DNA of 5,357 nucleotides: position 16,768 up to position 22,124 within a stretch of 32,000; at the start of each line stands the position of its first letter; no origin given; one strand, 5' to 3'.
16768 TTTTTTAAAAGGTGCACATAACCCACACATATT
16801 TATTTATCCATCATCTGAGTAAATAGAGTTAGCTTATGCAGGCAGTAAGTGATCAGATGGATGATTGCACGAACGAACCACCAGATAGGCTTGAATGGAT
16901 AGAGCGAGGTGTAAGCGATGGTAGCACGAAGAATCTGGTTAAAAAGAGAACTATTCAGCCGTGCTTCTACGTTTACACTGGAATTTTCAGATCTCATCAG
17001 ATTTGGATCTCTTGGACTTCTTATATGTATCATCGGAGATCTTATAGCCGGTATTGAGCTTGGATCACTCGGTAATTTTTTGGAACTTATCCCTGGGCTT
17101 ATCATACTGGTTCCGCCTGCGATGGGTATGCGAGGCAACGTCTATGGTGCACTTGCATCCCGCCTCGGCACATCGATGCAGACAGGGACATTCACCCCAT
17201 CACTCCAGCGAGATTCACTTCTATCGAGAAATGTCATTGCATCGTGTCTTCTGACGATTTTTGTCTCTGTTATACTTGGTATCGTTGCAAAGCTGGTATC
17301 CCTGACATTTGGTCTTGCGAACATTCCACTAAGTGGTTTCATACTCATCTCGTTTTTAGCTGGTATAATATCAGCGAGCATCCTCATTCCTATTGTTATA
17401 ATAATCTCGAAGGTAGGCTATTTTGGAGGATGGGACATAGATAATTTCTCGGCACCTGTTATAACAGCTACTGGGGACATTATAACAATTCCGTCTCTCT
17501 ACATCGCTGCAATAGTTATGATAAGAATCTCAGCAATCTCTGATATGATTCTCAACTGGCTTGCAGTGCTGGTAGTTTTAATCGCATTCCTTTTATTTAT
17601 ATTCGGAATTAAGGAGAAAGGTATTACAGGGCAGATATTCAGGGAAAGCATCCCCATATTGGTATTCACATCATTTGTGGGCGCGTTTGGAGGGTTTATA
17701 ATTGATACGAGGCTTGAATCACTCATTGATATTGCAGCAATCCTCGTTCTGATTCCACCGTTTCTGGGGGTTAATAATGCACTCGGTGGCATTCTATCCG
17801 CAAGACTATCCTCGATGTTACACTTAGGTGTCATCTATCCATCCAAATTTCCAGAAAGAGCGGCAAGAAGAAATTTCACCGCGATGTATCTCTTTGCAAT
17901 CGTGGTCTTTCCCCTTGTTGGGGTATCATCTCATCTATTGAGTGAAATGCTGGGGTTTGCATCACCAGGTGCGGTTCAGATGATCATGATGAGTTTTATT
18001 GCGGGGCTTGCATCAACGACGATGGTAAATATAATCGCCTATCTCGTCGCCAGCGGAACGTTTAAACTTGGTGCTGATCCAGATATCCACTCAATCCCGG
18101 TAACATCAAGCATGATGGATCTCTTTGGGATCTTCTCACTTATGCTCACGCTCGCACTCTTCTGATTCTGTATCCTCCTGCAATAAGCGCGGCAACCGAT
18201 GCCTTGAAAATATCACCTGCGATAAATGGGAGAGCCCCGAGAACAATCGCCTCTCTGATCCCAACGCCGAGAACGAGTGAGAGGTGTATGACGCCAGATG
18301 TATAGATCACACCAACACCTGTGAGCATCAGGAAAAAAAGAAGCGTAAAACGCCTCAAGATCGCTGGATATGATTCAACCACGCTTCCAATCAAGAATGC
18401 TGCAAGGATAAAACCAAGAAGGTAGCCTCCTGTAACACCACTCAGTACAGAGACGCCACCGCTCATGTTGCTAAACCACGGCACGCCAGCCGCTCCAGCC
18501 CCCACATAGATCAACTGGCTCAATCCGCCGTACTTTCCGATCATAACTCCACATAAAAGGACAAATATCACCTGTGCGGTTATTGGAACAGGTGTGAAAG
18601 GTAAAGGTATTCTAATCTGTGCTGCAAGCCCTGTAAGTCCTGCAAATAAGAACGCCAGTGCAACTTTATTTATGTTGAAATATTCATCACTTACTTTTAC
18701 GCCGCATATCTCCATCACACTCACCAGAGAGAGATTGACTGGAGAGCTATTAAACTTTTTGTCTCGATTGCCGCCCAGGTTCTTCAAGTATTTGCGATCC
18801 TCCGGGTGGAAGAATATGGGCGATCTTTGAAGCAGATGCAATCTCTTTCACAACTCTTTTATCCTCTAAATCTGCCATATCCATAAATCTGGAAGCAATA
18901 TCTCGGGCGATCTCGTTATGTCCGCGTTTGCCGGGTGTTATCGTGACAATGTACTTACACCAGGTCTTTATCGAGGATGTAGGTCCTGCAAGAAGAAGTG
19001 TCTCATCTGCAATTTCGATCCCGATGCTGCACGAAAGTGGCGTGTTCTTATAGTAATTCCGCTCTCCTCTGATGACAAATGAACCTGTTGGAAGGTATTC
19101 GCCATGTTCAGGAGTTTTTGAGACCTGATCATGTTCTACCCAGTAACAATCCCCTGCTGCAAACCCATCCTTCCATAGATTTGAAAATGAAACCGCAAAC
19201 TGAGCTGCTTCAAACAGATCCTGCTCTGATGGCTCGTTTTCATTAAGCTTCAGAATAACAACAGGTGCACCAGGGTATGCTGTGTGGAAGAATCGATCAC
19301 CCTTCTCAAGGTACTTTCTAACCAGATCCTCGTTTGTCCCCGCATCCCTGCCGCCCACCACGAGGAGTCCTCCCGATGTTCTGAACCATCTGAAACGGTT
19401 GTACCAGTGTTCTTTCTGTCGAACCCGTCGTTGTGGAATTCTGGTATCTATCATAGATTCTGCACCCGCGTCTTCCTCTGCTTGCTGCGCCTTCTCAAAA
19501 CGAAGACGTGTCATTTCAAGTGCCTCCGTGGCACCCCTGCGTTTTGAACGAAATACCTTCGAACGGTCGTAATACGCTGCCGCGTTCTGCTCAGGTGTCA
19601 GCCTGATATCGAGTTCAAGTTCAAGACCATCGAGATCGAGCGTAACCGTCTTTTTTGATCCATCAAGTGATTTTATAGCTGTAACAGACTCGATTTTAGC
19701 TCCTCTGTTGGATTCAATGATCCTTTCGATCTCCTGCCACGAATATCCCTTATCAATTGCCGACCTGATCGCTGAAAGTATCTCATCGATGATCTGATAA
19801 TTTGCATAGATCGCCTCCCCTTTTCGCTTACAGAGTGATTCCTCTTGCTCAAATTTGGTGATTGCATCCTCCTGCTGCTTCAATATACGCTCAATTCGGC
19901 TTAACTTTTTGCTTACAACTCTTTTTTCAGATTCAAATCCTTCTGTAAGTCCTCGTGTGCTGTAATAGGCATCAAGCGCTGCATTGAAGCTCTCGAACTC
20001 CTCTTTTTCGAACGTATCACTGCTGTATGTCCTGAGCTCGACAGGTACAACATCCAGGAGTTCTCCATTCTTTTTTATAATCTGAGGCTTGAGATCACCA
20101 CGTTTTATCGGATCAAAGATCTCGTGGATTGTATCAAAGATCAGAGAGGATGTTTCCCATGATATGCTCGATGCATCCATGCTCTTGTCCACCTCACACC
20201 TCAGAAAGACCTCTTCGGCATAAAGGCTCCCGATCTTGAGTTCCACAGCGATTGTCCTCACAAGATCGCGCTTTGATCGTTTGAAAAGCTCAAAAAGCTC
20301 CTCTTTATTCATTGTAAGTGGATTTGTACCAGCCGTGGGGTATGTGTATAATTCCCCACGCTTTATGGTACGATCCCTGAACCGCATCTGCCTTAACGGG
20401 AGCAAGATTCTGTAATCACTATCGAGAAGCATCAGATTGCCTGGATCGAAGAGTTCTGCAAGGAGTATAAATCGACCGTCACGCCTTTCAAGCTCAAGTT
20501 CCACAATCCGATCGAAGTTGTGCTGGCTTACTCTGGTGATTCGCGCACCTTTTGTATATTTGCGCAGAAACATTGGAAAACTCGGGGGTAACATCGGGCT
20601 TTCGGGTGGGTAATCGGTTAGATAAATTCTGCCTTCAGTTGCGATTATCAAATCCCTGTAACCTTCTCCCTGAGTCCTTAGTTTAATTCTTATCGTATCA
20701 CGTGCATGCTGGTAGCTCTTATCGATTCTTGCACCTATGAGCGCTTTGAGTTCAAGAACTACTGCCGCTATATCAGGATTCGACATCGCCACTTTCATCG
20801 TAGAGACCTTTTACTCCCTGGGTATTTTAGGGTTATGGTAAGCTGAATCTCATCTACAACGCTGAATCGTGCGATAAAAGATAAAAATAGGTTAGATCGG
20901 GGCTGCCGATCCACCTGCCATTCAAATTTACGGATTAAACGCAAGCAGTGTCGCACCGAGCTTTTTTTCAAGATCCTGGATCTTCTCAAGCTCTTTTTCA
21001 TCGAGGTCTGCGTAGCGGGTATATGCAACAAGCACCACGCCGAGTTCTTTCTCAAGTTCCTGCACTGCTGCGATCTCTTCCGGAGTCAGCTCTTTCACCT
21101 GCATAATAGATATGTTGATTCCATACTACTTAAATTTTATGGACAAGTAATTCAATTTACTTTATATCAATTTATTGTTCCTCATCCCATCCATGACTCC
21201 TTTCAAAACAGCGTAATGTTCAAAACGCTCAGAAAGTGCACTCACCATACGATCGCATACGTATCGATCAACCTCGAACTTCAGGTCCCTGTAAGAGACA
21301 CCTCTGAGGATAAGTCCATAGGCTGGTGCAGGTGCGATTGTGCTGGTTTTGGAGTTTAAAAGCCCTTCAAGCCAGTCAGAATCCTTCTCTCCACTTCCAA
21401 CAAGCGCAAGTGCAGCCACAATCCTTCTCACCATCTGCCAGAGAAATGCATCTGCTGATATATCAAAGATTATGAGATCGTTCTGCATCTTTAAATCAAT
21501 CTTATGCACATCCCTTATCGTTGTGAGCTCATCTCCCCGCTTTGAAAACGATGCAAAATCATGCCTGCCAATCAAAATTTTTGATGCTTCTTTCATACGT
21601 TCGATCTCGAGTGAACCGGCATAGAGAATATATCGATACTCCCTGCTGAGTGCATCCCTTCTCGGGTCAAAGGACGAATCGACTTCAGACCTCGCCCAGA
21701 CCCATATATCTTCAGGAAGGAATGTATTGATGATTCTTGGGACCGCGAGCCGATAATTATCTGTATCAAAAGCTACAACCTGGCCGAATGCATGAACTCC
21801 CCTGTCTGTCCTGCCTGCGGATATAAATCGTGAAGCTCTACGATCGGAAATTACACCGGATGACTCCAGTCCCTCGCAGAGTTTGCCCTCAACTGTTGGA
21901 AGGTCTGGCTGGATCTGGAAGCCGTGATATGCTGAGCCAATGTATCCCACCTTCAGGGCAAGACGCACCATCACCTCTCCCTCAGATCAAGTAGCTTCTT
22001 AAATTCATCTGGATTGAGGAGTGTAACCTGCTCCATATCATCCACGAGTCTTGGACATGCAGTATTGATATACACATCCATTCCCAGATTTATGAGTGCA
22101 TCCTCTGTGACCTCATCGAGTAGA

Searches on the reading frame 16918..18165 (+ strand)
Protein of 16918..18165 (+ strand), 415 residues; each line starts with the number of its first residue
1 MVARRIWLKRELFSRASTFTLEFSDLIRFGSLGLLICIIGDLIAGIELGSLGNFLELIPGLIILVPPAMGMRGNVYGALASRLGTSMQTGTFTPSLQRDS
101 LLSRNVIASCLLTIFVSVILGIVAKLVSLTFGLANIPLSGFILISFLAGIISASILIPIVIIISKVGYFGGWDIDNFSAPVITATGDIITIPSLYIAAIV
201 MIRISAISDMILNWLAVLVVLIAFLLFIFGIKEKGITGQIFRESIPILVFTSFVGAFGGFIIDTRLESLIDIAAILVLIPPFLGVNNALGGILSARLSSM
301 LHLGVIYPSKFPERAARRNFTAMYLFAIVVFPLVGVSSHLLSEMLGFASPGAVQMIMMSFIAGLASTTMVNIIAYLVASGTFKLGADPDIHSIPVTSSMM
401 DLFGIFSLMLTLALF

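Call 46: search_protein_families(library=pfam, proteins=[window:16918-18165:+], max_evalue=0.001)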
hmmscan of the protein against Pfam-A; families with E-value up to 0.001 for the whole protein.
window:16918-18165:+ (415 aa): 1 family
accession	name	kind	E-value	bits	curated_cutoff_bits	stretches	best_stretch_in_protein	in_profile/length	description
PF01769.21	MgtE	-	2.9e-30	105.6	27.6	2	65-195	1-123/125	Divalent cation transporter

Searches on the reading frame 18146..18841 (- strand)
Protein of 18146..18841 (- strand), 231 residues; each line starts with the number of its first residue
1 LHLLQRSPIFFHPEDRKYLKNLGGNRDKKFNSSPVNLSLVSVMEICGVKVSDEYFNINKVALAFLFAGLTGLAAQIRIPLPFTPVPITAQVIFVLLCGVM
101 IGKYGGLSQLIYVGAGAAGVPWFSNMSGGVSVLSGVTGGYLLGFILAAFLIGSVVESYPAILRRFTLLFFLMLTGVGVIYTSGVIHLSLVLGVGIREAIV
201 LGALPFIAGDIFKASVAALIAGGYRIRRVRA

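Call 46: search_protein_families(library=pfam, proteins=[window:18146-18841:-], max_evalue=0.001)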
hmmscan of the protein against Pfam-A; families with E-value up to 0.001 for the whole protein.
window:18146-18841:- (231 aa): 1 family
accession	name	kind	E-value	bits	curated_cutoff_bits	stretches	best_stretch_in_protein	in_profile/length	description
PF02632.19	BioY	-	3.5e-34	118.2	25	1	82-222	1-136/140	BioY family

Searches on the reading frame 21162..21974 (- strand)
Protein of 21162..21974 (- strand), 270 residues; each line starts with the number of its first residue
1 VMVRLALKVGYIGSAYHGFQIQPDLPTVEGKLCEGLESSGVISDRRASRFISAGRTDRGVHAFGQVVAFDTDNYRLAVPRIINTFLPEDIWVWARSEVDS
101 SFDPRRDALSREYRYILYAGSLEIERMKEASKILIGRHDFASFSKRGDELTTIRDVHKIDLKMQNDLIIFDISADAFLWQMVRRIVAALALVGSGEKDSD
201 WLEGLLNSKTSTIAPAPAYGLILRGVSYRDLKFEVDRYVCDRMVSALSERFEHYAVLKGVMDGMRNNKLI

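Call 46: search_protein_families(library=pfam, proteins=[window:21162-21974:-], max_evalue=0.001)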
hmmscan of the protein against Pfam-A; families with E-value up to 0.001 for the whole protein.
window:21162-21974:- (270 aa): 1 family
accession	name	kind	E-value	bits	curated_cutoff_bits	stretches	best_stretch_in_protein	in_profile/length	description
PF01416.25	PseudoU_synth_1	-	5.1e-27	94.9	23.3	1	130-228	1-107/108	tRNA pseudouridine synthase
